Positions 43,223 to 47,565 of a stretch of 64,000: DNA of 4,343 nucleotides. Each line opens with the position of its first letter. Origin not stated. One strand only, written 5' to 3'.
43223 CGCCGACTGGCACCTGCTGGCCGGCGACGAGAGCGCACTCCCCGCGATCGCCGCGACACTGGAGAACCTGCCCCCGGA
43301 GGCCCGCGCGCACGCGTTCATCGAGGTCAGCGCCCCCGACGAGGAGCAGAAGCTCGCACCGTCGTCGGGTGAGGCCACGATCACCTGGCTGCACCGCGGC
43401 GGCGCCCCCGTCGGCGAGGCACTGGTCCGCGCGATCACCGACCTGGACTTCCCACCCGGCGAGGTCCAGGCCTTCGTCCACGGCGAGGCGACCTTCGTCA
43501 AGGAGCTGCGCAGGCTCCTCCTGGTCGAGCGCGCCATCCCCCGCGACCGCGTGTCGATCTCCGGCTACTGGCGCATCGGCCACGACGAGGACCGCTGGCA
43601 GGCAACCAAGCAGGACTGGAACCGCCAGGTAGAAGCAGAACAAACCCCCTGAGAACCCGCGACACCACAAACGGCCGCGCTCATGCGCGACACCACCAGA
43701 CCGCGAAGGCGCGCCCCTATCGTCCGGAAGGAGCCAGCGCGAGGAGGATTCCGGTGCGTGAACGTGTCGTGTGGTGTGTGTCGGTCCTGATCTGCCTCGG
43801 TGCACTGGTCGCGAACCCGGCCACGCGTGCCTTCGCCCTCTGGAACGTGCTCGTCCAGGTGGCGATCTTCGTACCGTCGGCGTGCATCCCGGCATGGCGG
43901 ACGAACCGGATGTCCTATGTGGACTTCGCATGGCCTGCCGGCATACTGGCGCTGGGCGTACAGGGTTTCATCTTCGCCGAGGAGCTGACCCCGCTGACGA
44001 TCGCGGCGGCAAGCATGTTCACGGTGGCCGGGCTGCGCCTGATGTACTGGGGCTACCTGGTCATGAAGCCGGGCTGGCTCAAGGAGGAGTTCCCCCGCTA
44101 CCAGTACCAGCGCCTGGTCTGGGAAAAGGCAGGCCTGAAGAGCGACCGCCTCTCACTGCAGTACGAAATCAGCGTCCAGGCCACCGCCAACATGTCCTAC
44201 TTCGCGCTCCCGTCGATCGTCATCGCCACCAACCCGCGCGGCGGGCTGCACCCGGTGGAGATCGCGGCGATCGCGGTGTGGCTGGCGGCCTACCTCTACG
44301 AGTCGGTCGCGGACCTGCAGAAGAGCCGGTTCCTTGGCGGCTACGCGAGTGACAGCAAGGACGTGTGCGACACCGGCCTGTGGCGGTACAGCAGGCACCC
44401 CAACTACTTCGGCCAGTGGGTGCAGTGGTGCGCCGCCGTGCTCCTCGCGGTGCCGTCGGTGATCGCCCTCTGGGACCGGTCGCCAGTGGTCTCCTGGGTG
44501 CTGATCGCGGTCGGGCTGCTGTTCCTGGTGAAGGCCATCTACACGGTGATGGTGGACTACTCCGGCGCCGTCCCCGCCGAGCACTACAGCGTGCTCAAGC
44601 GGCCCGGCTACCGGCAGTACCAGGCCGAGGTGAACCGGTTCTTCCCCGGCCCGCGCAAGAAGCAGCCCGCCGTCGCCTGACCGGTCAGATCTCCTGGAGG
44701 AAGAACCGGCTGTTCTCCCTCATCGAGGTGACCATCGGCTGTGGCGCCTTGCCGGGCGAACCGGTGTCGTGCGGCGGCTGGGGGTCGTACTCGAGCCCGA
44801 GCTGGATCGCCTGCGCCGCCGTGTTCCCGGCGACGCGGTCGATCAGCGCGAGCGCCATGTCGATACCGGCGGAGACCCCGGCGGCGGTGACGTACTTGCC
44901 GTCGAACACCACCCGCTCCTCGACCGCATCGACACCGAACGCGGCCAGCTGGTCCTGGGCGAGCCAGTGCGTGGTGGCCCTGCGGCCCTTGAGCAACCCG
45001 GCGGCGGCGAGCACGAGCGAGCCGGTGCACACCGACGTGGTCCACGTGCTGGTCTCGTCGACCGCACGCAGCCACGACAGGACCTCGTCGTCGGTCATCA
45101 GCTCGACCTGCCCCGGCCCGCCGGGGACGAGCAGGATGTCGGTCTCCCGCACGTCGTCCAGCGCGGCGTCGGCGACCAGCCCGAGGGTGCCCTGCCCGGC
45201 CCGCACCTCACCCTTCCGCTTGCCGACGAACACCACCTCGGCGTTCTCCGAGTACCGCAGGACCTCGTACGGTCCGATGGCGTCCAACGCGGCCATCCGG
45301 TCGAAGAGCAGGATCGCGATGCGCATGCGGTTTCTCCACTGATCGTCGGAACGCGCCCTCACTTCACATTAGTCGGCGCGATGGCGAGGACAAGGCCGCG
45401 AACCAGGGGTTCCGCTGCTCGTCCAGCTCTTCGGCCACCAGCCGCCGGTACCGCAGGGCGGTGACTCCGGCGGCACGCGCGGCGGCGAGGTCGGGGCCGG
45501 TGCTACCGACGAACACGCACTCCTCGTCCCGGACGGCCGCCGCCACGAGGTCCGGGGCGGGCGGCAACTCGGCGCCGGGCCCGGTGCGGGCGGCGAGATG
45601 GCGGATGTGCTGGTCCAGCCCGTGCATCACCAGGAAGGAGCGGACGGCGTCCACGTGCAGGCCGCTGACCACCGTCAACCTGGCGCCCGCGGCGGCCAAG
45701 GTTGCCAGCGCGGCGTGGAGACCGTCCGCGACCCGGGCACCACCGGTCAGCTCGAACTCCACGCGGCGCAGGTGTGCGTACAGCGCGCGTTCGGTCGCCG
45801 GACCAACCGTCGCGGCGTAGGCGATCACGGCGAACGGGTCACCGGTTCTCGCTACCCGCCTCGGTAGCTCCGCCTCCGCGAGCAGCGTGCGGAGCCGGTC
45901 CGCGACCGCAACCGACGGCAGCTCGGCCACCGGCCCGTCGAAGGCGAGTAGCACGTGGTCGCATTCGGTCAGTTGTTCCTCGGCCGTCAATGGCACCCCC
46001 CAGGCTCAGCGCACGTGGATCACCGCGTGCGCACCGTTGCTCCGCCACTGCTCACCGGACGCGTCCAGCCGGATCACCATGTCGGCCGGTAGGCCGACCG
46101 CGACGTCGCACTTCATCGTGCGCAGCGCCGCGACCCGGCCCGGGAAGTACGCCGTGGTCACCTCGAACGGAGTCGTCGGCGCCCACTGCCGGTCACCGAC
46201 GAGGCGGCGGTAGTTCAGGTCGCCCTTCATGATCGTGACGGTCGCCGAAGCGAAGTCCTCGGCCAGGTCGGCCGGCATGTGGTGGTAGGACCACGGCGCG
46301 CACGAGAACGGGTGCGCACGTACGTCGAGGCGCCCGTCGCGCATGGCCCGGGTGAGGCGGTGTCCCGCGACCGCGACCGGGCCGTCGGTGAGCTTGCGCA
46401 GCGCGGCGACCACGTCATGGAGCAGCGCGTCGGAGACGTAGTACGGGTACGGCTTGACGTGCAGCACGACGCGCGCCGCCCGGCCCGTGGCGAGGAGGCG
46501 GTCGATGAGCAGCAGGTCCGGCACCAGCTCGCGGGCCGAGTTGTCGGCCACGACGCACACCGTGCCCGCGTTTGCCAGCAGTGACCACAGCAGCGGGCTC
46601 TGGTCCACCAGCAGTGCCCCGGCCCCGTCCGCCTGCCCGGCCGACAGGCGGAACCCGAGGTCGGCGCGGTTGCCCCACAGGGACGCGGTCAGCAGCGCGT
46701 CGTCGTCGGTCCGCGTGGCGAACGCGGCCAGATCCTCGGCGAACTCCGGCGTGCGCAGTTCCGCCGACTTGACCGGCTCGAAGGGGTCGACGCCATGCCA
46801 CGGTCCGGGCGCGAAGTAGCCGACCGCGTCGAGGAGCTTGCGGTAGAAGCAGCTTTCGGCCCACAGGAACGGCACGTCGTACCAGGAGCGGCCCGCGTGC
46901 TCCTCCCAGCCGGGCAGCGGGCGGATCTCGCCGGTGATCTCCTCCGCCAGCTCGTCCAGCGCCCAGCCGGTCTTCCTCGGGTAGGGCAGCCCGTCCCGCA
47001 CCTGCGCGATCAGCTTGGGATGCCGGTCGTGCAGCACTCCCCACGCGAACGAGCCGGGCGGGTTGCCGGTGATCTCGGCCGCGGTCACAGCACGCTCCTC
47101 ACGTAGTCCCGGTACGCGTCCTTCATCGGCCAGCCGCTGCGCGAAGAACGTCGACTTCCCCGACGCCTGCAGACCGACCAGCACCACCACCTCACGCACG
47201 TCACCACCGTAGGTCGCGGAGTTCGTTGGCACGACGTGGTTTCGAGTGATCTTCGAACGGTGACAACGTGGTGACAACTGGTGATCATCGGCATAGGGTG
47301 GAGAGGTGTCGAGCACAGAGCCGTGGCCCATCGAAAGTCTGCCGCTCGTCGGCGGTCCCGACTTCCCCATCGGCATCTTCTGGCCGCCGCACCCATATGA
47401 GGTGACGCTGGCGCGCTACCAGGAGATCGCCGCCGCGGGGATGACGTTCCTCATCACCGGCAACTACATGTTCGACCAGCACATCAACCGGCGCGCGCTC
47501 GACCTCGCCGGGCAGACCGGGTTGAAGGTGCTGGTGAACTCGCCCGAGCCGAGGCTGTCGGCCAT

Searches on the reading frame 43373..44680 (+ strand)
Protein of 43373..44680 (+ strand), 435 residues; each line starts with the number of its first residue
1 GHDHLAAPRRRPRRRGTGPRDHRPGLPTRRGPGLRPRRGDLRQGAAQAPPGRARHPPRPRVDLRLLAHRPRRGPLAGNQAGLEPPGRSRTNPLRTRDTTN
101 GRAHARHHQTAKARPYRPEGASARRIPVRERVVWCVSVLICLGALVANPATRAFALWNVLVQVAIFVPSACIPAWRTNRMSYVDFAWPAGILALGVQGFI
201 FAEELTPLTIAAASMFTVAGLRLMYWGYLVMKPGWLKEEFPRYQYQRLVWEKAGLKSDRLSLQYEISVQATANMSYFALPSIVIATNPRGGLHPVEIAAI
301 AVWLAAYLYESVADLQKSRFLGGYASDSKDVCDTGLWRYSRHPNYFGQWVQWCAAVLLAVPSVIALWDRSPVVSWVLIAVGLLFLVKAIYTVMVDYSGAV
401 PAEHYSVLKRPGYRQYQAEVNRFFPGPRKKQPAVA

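Call 9: search_protein_families(library=pfam, proteins=[window:43373-44680:+], max_evalue=0.0001)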
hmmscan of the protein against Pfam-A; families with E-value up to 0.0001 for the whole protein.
window:43373-44680:+ (435 aa): 2 families
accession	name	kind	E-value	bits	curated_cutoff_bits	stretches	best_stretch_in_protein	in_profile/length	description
PF06966.17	DUF1295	-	4e-33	115.3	20.4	1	176-419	7-234/235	Protein of unknown function (DUF1295)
PF04140.19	ICMT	-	2.1e-05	25.3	24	1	326-378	30-82/95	Isoprenylcysteine carboxyl methyltransferase (ICMT) family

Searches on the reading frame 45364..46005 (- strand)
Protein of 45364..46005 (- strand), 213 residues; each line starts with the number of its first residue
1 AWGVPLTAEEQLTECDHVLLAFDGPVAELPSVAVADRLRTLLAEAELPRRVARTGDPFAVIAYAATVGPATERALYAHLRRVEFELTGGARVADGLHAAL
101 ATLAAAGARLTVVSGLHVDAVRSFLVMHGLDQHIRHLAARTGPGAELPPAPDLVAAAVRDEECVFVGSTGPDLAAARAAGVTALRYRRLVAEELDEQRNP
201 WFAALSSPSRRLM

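Call 9: search_protein_families(library=pfam, proteins=[window:45364-46005:-], max_evalue=0.0001)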
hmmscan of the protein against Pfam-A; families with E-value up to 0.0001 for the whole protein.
window:45364-46005:- (213 aa): 2 families
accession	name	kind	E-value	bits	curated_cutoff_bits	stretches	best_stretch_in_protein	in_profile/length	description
PF00702.32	Hydrolase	-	3.6e-06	27.9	26.4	1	76-180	84-191/191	haloacid dehalogenase-like hydrolase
PF13419.12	HAD_2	-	2.6e-05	24.9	23.8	1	81-183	68-175/178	Haloacid dehalogenase-like hydrolase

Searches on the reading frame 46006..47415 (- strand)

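Call 9: search_protein_families(library=pfam, proteins=[window:46006-47415:-], max_evalue=0.0001)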
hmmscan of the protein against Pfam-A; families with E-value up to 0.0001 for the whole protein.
window:46006-47415:- (469 aa): 1 family
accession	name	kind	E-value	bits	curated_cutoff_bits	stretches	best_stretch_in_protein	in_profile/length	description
PF01937.24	ARMT1-like_dom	-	1.7e-58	198.7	25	1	128-444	2-305/311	Damage-control phosphatase ARMT1-like domain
